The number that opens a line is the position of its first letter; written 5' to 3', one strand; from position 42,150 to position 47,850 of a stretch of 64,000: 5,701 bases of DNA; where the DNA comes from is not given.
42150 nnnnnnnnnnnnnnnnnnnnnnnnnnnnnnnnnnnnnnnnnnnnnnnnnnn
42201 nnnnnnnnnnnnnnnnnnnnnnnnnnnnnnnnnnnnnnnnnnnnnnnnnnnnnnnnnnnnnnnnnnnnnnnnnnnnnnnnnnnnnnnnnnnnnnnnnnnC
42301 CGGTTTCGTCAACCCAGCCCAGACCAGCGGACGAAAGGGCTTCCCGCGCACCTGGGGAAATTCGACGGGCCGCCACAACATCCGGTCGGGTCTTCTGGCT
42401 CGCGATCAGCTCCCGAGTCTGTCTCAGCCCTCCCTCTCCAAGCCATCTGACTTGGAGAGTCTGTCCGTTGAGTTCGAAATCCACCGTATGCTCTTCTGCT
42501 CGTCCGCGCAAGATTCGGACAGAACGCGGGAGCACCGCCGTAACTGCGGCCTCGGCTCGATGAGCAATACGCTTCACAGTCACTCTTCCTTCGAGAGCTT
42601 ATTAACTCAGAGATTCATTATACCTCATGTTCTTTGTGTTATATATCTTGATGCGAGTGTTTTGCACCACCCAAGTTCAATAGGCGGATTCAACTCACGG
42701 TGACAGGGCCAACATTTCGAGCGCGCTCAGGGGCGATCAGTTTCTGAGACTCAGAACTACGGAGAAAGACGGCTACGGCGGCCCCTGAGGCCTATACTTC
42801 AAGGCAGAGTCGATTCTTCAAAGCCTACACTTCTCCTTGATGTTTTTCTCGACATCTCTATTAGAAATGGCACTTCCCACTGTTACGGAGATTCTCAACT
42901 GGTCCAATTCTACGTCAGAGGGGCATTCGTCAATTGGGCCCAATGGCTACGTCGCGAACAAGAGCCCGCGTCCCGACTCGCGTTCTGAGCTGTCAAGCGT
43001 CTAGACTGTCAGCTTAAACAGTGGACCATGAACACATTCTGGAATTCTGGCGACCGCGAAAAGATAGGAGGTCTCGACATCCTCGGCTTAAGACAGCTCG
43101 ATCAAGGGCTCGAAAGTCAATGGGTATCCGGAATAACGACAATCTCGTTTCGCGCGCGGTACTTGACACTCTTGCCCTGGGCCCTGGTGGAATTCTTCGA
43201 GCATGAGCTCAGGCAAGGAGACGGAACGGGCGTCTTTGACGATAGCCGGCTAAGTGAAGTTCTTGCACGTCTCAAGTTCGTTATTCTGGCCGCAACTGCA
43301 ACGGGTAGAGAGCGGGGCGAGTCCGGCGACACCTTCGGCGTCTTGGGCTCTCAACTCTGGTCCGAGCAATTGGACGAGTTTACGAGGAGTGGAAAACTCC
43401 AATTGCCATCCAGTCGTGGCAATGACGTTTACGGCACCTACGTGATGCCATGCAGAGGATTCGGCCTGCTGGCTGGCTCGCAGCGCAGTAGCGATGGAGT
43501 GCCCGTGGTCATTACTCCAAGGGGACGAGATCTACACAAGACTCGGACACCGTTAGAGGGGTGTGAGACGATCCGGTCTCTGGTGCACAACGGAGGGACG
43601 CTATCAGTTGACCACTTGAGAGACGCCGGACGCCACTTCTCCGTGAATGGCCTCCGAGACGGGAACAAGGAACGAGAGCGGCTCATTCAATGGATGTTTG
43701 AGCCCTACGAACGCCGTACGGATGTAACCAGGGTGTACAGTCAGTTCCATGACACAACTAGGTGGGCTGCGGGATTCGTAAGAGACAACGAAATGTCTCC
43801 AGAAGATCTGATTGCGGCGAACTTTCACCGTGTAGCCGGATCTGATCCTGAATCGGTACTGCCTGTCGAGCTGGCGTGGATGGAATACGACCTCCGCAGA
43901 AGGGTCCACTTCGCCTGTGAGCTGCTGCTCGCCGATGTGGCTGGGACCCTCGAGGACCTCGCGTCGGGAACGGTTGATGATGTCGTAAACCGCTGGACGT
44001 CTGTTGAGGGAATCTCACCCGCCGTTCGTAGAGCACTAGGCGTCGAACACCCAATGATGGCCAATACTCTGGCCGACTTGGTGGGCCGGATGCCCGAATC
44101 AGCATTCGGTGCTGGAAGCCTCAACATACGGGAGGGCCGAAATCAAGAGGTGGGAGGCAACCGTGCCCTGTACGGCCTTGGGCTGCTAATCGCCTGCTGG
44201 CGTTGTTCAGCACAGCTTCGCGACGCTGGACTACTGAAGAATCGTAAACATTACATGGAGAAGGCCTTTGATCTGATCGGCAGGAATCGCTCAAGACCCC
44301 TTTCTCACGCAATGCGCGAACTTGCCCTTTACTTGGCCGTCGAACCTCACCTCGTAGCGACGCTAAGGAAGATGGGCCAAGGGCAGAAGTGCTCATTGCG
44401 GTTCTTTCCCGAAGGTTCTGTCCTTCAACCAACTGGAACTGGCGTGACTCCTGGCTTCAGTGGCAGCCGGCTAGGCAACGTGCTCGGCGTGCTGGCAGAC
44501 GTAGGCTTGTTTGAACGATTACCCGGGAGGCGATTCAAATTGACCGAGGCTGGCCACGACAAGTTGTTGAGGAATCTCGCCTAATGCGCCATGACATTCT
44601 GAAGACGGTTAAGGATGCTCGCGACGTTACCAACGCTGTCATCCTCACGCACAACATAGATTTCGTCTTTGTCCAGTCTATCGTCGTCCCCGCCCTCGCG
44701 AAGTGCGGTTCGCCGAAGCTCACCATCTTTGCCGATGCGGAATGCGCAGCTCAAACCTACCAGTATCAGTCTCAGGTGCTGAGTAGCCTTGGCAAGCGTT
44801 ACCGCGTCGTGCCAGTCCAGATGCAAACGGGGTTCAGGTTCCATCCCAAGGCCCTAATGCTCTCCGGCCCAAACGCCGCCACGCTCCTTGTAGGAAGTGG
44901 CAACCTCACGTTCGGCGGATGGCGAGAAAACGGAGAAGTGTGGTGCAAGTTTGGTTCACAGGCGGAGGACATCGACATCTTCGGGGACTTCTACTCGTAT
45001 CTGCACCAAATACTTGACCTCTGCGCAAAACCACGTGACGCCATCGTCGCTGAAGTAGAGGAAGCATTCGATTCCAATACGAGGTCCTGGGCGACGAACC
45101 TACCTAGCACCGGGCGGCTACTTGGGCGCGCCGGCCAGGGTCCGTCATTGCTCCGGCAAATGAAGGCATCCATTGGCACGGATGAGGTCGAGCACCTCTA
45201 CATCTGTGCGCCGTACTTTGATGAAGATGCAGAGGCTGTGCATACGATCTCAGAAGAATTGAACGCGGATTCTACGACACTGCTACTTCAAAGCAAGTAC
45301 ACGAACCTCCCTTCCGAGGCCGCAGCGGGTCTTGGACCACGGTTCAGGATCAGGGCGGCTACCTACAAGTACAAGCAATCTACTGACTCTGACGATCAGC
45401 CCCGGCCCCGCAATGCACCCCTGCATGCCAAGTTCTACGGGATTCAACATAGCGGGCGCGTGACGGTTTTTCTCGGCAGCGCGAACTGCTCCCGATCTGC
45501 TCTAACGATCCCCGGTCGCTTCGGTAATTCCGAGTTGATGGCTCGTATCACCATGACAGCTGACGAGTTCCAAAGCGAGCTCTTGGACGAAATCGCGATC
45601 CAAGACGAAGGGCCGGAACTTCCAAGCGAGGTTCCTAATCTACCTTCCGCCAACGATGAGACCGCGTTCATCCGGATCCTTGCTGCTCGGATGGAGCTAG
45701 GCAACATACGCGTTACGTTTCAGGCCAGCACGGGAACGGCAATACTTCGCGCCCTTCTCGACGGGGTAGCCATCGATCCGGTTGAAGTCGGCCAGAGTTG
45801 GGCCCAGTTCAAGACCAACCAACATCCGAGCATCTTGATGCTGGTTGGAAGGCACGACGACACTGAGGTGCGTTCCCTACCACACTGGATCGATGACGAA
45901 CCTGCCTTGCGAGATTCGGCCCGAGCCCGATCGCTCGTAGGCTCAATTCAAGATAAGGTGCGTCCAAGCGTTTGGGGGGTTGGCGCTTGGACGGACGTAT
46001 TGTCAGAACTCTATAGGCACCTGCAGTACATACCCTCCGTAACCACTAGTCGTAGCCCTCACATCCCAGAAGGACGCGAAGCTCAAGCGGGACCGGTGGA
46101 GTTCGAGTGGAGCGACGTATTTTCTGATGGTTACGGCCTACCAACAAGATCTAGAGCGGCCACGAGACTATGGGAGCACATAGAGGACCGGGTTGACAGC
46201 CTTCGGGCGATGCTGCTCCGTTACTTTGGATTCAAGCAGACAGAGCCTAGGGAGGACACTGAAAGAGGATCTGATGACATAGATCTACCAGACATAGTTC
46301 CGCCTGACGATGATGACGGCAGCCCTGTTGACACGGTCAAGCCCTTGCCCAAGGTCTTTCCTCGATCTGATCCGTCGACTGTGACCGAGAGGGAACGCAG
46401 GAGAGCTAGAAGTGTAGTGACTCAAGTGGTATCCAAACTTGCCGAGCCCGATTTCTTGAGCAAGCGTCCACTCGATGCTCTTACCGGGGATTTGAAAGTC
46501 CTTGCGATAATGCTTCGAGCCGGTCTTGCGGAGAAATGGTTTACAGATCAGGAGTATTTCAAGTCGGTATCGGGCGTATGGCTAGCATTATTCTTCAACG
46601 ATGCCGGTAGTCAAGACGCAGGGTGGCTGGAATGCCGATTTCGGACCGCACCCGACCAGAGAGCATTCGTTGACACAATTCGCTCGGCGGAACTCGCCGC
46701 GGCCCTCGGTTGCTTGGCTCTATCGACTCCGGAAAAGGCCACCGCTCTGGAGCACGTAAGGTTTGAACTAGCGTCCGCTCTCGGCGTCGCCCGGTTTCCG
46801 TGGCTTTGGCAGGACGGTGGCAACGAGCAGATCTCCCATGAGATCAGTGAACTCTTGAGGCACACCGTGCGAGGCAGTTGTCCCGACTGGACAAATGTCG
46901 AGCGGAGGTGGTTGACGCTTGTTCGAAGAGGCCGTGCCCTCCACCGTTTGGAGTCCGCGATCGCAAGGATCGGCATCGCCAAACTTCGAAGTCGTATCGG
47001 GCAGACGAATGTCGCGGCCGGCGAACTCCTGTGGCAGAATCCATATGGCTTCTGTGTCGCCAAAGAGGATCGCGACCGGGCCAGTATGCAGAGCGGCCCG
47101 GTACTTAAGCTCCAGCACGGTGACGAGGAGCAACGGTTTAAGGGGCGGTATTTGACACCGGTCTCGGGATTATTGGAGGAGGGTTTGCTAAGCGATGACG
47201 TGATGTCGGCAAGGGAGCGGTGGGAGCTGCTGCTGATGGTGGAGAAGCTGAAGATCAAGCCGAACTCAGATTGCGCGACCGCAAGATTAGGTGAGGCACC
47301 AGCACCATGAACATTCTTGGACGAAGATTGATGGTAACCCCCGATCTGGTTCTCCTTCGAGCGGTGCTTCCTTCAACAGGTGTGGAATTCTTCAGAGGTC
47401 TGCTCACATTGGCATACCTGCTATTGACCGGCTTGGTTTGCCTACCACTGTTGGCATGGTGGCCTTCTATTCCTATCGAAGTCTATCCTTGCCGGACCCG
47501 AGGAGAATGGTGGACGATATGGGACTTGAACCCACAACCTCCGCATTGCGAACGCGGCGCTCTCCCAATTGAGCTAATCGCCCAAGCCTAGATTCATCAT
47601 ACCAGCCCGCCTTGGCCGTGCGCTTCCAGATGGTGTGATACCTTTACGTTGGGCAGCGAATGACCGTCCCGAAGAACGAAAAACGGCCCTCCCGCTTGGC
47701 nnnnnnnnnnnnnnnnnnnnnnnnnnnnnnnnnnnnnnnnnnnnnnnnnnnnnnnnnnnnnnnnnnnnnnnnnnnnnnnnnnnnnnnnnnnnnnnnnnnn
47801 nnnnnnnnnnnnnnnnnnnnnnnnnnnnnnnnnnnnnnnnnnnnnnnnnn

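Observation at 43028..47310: Translationally coupled pair: unrecognised 518-aa protein + 908-aa double-HKD (PLD) protein in a defence island, a candidate novel two-gene system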

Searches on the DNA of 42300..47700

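Call 101: search_rna_families(source=window, start=42300, end=47700, threshold=evalue, max_evalue=0.1)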
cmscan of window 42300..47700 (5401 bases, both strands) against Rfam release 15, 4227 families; matches with E-value up to 0.1: 2.
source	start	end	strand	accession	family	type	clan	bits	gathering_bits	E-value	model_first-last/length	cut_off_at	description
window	47511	47583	-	RF00005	tRNA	Gene; tRNA;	CL00001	65.5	29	4.7e-13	1-71/71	no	tRNA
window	45559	45601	+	RF00163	Hammerhead_1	Gene; ribozyme;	CL00010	22.5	34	0.058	6-40/45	no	Hammerhead ribozyme (type I)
